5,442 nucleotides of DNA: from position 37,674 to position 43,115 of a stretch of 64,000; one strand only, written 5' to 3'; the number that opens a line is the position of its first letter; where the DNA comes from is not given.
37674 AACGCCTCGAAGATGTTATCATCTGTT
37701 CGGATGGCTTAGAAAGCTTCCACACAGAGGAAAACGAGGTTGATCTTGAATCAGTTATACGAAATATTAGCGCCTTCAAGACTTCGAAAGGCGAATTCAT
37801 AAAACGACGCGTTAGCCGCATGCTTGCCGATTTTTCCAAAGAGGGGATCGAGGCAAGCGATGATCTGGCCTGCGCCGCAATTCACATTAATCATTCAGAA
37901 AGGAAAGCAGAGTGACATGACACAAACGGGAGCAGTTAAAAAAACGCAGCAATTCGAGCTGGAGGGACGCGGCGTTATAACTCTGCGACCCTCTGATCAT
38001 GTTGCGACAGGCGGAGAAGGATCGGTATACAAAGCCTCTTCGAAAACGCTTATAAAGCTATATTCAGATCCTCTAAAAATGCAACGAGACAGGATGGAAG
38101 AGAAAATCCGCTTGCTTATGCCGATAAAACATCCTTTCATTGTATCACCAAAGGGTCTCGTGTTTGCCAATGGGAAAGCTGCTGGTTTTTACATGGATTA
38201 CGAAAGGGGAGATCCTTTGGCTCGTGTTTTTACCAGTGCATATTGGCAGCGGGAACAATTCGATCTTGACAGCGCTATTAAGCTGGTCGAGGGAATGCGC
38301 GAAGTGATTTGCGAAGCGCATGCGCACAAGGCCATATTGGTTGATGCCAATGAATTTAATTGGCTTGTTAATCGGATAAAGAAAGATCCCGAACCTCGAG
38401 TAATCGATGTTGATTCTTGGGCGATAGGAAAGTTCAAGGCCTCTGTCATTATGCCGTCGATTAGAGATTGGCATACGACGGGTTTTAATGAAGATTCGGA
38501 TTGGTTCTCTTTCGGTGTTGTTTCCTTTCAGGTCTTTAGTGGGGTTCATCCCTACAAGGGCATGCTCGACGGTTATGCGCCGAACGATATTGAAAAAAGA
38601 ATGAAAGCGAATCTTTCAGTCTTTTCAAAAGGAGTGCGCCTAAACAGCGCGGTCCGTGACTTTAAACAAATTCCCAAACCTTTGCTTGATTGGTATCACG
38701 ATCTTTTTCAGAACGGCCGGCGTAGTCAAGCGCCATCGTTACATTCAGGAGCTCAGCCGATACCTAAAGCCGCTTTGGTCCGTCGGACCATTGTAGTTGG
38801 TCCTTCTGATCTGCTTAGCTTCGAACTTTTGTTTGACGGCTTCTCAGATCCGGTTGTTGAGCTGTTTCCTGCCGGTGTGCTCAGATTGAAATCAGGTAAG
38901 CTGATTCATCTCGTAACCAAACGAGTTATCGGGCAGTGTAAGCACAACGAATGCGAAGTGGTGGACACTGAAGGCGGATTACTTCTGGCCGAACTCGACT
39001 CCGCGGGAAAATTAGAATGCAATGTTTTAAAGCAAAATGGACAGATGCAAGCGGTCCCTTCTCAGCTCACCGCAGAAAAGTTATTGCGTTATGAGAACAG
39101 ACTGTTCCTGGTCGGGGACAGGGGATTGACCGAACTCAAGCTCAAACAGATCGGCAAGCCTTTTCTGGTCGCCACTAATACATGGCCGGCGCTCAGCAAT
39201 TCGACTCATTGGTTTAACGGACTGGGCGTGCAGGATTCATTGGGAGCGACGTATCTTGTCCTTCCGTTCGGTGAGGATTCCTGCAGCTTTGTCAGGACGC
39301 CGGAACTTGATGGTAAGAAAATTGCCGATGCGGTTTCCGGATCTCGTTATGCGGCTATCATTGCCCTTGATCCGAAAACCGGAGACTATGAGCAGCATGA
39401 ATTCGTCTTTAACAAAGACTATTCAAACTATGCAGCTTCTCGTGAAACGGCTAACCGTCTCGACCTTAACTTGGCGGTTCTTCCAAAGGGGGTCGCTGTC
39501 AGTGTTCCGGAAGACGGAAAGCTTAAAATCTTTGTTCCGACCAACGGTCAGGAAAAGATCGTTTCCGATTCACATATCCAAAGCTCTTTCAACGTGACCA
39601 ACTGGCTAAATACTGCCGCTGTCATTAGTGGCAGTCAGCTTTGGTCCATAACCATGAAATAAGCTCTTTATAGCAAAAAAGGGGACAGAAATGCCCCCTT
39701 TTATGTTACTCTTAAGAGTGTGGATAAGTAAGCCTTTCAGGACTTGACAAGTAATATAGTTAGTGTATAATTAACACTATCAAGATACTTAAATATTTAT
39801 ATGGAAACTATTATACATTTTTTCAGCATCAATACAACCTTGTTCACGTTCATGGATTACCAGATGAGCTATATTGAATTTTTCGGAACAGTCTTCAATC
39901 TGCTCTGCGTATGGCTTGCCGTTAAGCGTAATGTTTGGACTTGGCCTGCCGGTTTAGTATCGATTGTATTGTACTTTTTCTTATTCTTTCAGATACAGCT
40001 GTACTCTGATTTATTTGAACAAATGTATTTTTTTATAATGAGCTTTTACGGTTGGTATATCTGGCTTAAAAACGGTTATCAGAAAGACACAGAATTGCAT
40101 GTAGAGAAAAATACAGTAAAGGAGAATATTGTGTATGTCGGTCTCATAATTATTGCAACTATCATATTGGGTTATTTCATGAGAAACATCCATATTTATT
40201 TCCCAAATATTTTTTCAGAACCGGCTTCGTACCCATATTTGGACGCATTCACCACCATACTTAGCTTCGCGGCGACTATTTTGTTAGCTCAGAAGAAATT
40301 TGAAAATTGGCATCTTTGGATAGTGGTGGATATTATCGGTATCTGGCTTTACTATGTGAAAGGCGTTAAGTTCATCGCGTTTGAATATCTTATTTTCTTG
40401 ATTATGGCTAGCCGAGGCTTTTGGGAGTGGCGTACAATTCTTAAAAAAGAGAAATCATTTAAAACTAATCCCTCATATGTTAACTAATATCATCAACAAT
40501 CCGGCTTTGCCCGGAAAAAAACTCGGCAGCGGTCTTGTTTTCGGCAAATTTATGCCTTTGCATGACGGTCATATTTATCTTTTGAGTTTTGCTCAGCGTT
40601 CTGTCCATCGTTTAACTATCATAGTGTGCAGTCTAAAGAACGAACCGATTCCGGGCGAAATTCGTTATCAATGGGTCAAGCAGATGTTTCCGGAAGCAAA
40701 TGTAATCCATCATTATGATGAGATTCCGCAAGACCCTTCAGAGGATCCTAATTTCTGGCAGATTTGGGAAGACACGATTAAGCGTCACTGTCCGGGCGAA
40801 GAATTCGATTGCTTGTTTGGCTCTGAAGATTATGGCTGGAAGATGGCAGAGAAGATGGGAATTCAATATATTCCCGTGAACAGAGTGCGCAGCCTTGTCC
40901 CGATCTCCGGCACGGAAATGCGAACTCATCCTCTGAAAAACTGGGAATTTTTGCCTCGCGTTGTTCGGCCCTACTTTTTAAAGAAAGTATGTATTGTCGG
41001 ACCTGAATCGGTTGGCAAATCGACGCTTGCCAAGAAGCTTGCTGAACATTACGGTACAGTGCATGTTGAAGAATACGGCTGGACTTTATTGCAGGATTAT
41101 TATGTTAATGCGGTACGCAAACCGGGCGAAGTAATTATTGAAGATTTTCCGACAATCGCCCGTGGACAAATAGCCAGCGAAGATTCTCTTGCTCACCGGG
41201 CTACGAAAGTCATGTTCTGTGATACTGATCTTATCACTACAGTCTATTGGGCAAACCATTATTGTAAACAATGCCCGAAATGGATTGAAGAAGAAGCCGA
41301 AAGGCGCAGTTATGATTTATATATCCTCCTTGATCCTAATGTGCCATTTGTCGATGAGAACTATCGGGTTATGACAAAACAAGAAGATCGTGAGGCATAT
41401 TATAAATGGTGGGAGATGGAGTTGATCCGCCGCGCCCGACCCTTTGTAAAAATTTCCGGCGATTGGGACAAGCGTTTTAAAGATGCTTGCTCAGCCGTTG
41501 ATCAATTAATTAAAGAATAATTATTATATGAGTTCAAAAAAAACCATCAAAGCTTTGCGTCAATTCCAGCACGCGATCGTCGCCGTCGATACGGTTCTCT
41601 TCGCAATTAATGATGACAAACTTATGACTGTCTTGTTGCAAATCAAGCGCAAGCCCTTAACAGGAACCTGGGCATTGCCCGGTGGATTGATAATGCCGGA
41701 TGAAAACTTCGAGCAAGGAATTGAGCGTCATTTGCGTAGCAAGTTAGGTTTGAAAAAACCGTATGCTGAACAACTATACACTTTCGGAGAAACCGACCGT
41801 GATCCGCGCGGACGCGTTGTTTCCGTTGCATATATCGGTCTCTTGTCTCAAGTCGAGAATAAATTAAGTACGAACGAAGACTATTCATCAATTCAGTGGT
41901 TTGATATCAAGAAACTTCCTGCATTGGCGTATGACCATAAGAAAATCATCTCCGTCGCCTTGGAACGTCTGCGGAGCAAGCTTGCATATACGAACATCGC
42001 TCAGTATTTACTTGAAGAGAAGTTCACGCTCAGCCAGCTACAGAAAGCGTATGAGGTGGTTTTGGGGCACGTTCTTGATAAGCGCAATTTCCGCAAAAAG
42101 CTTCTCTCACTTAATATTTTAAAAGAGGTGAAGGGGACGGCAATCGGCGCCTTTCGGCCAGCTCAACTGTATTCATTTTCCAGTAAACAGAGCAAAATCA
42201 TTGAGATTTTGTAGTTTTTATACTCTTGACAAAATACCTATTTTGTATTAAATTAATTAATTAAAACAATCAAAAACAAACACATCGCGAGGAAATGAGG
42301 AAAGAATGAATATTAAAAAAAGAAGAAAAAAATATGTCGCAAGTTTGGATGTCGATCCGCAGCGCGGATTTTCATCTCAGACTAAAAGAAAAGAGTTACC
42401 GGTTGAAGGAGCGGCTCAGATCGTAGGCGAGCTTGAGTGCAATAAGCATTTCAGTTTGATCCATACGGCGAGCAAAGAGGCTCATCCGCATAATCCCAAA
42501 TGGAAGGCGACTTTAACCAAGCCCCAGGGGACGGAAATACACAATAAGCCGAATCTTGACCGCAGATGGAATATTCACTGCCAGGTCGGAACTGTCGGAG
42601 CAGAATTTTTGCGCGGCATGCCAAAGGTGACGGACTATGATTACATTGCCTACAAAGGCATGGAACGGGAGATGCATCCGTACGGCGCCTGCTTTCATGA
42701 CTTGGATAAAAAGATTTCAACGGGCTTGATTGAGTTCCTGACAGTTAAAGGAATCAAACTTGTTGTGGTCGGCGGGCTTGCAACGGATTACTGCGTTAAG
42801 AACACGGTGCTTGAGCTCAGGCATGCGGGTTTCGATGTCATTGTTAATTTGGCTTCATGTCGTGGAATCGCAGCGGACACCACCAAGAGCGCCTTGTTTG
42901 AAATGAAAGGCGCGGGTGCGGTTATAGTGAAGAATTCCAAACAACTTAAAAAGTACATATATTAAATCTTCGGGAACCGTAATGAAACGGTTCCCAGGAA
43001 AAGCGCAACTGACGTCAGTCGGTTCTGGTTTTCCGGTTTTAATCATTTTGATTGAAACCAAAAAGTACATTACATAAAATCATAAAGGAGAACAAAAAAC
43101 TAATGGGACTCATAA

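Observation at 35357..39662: Nicotinamidase-like hydrolase co-operonic with a vWA / PP2C / Ser-Thr-kinase triad behind an NAD-regulon operator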

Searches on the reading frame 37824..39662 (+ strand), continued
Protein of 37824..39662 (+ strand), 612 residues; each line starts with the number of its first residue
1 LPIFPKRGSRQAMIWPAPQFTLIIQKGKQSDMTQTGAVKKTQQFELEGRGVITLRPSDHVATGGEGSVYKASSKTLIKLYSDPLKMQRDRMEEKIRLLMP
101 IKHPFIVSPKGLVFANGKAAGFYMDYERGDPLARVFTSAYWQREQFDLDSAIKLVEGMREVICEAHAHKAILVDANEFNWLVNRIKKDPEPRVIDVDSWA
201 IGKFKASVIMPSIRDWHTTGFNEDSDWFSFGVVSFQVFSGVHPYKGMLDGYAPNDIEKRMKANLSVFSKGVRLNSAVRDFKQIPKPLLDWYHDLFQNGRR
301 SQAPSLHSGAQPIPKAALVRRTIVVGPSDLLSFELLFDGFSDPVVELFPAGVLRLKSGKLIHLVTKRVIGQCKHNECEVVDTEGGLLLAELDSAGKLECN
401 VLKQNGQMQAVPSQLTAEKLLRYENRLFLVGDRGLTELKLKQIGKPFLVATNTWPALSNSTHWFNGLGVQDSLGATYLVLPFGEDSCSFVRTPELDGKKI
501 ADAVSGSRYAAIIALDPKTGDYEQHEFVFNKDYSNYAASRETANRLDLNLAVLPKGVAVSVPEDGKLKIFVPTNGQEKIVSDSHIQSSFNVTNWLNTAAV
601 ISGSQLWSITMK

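Call 96: search_protein_families(library=pfam, proteins=[L005:12748-13779:+], max_evalue=0.0001)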
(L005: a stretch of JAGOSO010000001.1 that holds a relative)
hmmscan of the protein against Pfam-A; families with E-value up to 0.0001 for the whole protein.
L005:12748-13779:+ (344 aa): 0 families

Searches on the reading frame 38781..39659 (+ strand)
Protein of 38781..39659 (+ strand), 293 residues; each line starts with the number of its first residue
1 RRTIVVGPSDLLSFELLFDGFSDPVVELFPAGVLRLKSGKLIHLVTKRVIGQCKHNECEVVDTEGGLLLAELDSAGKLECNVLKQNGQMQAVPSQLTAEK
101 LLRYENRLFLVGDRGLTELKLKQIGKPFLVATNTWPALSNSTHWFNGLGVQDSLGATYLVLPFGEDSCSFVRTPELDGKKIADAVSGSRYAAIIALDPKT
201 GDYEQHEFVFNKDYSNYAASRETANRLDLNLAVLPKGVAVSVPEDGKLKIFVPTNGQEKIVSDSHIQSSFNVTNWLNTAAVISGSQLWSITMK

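Call 48: search_solved_structures(query=A5, max_evalue=10)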
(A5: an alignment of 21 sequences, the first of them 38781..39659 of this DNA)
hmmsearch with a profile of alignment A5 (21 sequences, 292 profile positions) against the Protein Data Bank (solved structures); distinct sequences matched with E-value up to 10: 5.
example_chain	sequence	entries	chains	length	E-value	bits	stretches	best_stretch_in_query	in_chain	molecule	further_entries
7vvu_V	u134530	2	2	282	0.45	12.8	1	220-267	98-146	Chromatin modification-related protein YNG2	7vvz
6xya_B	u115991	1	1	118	0.49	12.6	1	233-278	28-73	RNA-dependent RNA polymerase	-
7mq8_LN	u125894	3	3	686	1.3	11.2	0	10-92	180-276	U3 small nucleolar RNA-associated protein 4 homolog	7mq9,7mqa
6spb_D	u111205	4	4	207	1.4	11.1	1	166-223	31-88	50S ribosomal protein L3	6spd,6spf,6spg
7unr_D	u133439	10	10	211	1.5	11.1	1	166-223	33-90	50S ribosomal protein L3 | Large ribosomal subunit protein uL3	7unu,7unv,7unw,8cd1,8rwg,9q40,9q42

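Call 49: search_protein_families(library=pfam, alignment_id=A5, max_evalue=1)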
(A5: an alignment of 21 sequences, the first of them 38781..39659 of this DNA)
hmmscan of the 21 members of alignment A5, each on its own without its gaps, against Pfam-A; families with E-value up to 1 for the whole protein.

A. member 1, window:38781-39659:+ (293 aa): 0 families

B. families by the number of members that match (of 21 scanned): 4 families
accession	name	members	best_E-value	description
PF13564.11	DoxX_2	1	0.023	DoxX-like family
PF04958.18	AstA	1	0.039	Arginine N-succinyltransferase beta subunit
PF16450.11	Prot_ATP_ID_OB_C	1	0.045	Proteasomal ATPase OB C-terminal domain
PF01974.23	tRNA_int_endo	1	0.11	tRNA intron endonuclease, catalytic C-terminal domain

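Call 80: search_protein_representatives(protein=window:38781-39659:+)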
Query: 293 residues. Proteins with E-value up to 0.001 (for the whole library): 599; up to 1e-10: 160; up to 1e-30: 39. The best 150 are listed.
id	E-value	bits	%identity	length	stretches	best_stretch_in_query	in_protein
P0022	4.3e-71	256.0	41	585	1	2-293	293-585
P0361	3.4e-64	233.4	47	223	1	78-293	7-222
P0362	6.0e-63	229.3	43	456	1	8-292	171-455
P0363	1.3e-56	208.6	41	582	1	23-291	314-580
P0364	2.1e-56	207.8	37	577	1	11-291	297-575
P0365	5.3e-55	203.3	39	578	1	9-290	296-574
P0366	4.5e-53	196.9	38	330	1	2-293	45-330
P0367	4.9e-52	193.5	38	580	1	2-293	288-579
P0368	1.8e-49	185.1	38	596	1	12-284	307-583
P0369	6.1e-49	183.4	36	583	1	3-283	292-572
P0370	1.1e-45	172.6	35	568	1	19-293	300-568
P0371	1.2e-45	172.6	39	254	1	41-293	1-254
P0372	5.3e-45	170.5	35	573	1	12-292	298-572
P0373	1.7e-44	168.8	32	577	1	12-292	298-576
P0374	3.1e-43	164.7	35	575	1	4-292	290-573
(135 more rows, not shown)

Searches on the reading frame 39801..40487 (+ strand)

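Call 4: search_protein_families(library=pfam, proteins=[window:39801-40487:+], max_evalue=0.01)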
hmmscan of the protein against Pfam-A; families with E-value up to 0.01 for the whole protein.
window:39801-40487:+ (228 aa): 1 family
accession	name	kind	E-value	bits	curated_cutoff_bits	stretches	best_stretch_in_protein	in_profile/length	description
PF04973.17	NMN_transporter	-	4.4e-55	186.8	27.3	1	23-211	1-174/175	Nicotinamide mononucleotide transporter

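Call 5: search_protein_families(library=ncbifam, proteins=[window:39801-40487:+], max_evalue=0.01)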
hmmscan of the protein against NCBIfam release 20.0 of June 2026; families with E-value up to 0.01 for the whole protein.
window:39801-40487:+ (228 aa): 2 families
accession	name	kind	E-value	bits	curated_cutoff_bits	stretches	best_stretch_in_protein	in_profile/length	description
NF011926.0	PRK15397.1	subfamily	9.2e-41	140.3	335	1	6-219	2-234/239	nicotinamide riboside transporter PnuC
TIGR01528.1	NMN_trans_PnuC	equivalog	4.8e-31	108.1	42.45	1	23-215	2-186/187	nicotinamide riboside transporter PnuC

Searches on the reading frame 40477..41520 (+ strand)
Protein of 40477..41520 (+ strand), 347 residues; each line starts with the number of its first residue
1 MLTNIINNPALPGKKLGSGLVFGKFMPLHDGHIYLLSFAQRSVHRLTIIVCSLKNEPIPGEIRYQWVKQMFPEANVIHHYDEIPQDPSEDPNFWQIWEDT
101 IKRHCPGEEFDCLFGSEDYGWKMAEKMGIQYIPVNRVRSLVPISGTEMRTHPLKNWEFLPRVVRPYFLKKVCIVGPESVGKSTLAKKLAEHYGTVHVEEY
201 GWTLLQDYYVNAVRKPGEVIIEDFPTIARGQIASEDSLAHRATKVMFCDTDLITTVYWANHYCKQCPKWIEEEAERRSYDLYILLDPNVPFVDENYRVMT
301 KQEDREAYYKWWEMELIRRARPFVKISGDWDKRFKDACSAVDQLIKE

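Call 4: search_protein_families(library=pfam, proteins=[window:40477-41520:+], max_evalue=0.01)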
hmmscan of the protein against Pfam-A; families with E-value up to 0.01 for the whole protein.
window:40477-41520:+ (347 aa): 7 families
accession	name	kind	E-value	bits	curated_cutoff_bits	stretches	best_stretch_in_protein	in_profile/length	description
PF13521.12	AAA_28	-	1e-34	120.6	27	1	170-333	1-164/164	AAA domain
PF00910.28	RNA_helicase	-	0.0001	23.1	21.5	1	171-230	1-64/105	RNA helicase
PF01926.29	MMR_HSR1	-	0.00018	22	21.9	1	170-247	1-75/113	50S ribosome-binding GTPase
PF13207.12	AAA_17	-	0.0011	19.6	27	1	174-206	1-32/136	AAA domain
PF13238.12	AAA_18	-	0.0034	18.3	29.4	1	171-213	1-41/128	AAA domain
PF01467.32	CTP_transf_like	-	0.0049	17.5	21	0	21-70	2-57/133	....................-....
PF13671.12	AAA_33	-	0.0061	17.3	27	0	172-198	3-29/143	AAA domain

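Call 5: search_protein_families(library=ncbifam, proteins=[window:40477-41520:+], max_evalue=0.01)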
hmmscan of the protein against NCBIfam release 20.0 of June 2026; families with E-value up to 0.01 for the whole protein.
window:40477-41520:+ (347 aa): 7 families
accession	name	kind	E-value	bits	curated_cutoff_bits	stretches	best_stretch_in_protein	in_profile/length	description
TIGR01526.1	nadR_NMN_Atrans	equivalog_domain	2.3e-79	267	341.15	1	19-334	4-325/325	nicotinamide-nucleotide adenylyltransferase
NF005988.0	PRK08099.1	equivalog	5.2e-51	174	201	1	14-347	62-408/411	multifunctional transcriptional regulator/nicotinamide-nucleotide adenylyltransferase/ribosylnicotinamide kinase NadR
TIGR00125.1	cyt_tran_rel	domain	5.7e-09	36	27.7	1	19-67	2-49/65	adenylyltransferase/cytidyltransferase family protein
TIGR00231.1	small_GTP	domain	0.00054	19.8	42.5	1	169-256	4-90/164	GTP-binding protein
NF002243.0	PRK01153.1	subfamily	0.0015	18.2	127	1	19-128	3-113/175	nicotinamide-nucleotide adenylyltransferase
NF003230.0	PRK04195.1-6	equivalog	0.0045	15.7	441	1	134-194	7-65/494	replication factor C large subunit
NF005576.0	PRK07261.1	equivalog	0.0064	16.2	224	0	170-193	2-25/171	DNA topology modulation protein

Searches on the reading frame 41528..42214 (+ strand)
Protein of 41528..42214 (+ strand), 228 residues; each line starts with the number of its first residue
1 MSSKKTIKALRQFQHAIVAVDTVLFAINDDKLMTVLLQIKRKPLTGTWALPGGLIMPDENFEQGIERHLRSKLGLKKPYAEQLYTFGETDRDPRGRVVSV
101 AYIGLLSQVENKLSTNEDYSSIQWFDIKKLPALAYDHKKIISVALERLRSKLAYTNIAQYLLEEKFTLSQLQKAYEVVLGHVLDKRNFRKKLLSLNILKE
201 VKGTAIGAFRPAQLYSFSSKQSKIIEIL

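Call 4: search_protein_families(library=pfam, proteins=[window:41528-42214:+], max_evalue=0.01)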
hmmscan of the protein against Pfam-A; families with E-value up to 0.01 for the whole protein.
window:41528-42214:+ (228 aa): 4 families
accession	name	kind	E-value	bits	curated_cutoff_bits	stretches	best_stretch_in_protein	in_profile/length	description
PF21906.2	NrtR_WHD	-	7.8e-23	80.8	27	1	160-217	3-61/61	NrtR DNA-binding winged helix domain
PF00293.34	NUDIX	-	3.5e-12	46.9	21.1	1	24-140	7-130/134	NUDIX domain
PF19368.5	AraR_C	-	2e-10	41.2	23.8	1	154-220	1-69/82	AraR C-terminal winged HTH domain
PF22327.2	Nudt16-like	-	0.0075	16.7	27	0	33-79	23-70/161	U8 snoRNA-decapping enzyme-like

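Call 5: search_protein_families(library=ncbifam, proteins=[window:41528-42214:+], max_evalue=0.01)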
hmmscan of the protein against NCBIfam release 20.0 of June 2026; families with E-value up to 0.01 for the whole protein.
window:41528-42214:+ (228 aa): 9 families
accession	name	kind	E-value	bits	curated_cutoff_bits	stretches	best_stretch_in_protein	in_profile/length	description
NF050029.2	TransRepNtr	equivalog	6.2e-45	153.6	400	1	11-221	15-229/245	ADPR responsive transcriptional repressor NtrR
NF003785.0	PRK05379.1-1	equivalog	1.3e-06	27.8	418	1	12-151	198-346/347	bifunctional nicotinamide-nucleotide adenylyltransferase/Nudix hydroxylase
NF003786.0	PRK05379.1-2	equivalog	3e-06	26.7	397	1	35-141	232-348/354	bifunctional nicotinamide-nucleotide adenylyltransferase/Nudix hydroxylase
NF003787.0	PRK05379.1-4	equivalog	7.4e-06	25.2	449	1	14-80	205-267/346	bifunctional nicotinamide-nucleotide adenylyltransferase/Nudix hydroxylase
NF003791.0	PRK05379.2-3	equivalog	1.6e-05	24.3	409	1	13-108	198-295/340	bifunctional nicotinamide-nucleotide adenylyltransferase/Nudix hydroxylase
NF006530.0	PRK08999.1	equivalog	2.5e-05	23.5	245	1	35-88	20-75/315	Nudix family hydrolase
NF011963.0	PRK15434.1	subfamily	0.00015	21.5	146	1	26-80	23-77/159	GDP-mannose mannosyl hydrolase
NF003788.0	PRK05379.1-5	equivalog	0.00062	19.2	354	1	35-128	227-327/351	bifunctional nicotinamide-nucleotide adenylyltransferase/Nudix hydroxylase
NF012016.0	PRK15472.1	equivalog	0.00099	18.8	95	1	28-130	13-122/141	nucleoside triphosphatase NudI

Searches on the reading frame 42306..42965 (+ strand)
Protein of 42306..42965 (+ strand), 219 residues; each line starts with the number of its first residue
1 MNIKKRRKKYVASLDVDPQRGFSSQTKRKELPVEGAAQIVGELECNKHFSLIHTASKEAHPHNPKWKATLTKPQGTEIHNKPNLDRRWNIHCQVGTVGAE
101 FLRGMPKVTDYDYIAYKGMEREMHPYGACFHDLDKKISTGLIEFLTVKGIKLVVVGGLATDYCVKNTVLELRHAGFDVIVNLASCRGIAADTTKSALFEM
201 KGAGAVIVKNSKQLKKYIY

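Call 4: search_protein_families(library=pfam, proteins=[window:42306-42965:+], max_evalue=0.01)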
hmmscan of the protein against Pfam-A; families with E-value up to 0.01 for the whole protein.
window:42306-42965:+ (219 aa): 1 family
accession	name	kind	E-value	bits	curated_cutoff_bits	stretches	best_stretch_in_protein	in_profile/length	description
PF00857.26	Isochorismatase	-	1.9e-10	41.5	27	1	125-208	95-171/175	Isochorismatase domain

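Call 5: search_protein_families(library=ncbifam, proteins=[window:42306-42965:+], max_evalue=0.01)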
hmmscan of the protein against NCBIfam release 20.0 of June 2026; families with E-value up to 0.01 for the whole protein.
window:42306-42965:+ (219 aa): 3 families
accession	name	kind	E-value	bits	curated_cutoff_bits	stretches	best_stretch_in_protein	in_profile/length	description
NF008623.0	PRK11609.1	equivalog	8.1e-22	78.1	174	1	54-211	48-206/213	bifunctional nicotinamidase/pyrazinamidase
NF050097.1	BiurAmidohydBiuH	equivalog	1.9e-05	24.3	370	1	138-200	139-200/221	biuret amidohydrolase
NF041461.1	C_hydro_YcaC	equivalog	0.00022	20.8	310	1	145-208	97-160/201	isochorismate family cysteine hydrolase YcaC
